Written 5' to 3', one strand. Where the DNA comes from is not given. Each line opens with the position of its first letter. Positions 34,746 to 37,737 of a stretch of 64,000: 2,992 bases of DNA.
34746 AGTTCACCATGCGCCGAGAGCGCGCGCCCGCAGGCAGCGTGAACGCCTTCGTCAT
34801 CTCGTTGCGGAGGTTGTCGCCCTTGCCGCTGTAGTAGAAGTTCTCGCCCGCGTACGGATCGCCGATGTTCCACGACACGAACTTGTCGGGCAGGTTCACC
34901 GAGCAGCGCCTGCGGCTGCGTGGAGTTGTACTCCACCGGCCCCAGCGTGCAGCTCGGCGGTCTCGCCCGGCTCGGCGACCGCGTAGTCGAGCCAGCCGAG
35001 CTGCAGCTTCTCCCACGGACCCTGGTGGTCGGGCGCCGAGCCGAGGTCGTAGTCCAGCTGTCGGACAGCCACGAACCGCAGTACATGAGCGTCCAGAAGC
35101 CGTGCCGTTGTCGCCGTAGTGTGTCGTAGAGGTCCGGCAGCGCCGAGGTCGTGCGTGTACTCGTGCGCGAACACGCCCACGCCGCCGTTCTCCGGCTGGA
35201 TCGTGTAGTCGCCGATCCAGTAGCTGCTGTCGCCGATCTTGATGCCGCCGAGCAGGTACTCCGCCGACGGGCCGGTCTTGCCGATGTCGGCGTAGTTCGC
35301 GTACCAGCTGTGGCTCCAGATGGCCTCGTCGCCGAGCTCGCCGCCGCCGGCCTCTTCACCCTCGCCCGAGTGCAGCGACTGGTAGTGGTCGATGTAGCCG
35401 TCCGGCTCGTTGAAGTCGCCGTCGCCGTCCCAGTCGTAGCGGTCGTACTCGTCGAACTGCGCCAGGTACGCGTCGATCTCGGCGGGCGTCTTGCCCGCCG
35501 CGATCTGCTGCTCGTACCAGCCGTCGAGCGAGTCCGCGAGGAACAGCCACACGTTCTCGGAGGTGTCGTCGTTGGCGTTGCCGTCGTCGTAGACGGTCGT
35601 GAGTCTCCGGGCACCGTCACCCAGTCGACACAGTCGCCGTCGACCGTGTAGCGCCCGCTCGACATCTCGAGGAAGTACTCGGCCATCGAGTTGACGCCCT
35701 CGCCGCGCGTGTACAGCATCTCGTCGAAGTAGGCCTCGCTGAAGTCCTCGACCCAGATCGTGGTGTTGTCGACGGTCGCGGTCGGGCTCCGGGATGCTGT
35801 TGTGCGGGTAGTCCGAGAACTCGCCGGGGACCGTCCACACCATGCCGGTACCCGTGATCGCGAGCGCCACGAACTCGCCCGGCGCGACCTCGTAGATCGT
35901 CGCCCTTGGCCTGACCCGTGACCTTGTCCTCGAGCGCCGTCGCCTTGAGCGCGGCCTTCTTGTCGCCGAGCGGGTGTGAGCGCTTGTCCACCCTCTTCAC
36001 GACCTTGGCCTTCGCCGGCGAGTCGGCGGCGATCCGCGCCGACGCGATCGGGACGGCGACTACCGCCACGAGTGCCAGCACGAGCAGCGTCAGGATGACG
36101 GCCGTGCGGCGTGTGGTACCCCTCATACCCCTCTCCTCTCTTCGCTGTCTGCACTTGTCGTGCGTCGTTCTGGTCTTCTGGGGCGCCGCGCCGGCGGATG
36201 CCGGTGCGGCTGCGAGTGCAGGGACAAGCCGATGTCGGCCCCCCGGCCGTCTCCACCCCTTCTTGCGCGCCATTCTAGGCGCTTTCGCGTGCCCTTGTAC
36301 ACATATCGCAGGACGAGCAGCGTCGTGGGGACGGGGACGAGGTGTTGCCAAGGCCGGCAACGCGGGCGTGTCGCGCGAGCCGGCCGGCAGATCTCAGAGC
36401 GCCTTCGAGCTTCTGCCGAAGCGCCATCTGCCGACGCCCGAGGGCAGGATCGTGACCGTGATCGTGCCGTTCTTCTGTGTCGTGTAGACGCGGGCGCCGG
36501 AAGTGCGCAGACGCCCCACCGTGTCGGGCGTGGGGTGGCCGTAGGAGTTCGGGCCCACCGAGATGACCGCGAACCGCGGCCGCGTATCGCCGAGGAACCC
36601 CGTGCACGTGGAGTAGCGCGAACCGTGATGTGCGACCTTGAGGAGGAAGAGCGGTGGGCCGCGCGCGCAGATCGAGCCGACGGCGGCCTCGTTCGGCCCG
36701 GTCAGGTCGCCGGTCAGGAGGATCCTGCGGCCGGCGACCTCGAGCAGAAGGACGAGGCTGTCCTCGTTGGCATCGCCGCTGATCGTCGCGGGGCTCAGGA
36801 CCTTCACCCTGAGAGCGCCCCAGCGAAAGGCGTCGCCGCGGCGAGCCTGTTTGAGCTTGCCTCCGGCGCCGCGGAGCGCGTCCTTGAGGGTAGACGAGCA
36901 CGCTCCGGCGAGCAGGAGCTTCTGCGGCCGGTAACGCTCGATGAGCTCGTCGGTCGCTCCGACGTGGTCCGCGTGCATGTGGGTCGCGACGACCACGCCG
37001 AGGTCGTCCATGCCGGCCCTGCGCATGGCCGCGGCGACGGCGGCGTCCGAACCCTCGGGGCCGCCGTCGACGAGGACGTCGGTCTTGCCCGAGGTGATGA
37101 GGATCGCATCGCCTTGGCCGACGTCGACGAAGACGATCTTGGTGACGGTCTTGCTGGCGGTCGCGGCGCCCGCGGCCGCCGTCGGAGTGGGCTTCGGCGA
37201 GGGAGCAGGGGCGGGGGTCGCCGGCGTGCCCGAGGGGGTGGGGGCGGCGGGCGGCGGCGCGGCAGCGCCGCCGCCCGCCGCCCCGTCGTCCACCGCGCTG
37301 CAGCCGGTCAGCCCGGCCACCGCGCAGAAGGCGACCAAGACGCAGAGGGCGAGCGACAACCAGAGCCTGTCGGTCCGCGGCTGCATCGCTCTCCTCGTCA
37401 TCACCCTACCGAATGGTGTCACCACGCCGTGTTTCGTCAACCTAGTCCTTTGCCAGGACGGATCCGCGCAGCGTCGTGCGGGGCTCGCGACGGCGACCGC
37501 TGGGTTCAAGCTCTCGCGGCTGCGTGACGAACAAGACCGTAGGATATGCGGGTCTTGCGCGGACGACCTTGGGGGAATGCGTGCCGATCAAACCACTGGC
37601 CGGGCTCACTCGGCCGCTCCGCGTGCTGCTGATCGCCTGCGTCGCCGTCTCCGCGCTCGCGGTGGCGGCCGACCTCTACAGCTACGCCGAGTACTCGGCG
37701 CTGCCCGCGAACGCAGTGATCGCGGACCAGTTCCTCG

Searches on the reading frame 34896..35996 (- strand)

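Call 69: search_protein_families(library=pfam, proteins=[window:34896-35996:-], max_evalue=0.001)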
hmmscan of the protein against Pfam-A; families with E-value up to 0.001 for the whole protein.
window:34896-35996:- (366 aa): 1 family
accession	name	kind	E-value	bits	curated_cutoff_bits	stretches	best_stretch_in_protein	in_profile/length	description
PF05547.17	Peptidase_M6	-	2.2e-43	149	22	1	162-286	125-239/294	Immune inhibitor A peptidase M6, catalytic domain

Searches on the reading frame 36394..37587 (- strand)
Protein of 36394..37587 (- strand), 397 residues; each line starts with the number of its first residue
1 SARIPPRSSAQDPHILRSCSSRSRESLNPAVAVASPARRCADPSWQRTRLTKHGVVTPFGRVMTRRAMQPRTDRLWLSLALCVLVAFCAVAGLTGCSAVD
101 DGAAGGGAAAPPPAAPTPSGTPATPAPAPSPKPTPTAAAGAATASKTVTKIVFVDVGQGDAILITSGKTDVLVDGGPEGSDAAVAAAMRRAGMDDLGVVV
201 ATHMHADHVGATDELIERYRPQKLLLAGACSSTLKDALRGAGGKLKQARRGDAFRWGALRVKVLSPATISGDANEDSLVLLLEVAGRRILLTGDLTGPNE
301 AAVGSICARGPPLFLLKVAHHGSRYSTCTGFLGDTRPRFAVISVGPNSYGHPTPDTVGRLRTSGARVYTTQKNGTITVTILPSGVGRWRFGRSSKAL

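Call 69: search_protein_families(library=pfam, proteins=[window:36394-37587:-], max_evalue=0.001)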
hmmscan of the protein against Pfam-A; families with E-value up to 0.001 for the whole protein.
window:36394-37587:- (397 aa): 2 families
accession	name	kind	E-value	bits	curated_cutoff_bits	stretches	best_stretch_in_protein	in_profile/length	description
PF00753.33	Lactamase_B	-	8.1e-15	55.7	22.7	1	155-326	2-176/196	Metallo-beta-lactamase superfamily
PF12706.13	Lactamase_B_2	-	2e-06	28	27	1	170-296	2-144/200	Beta-lactamase superfamily domain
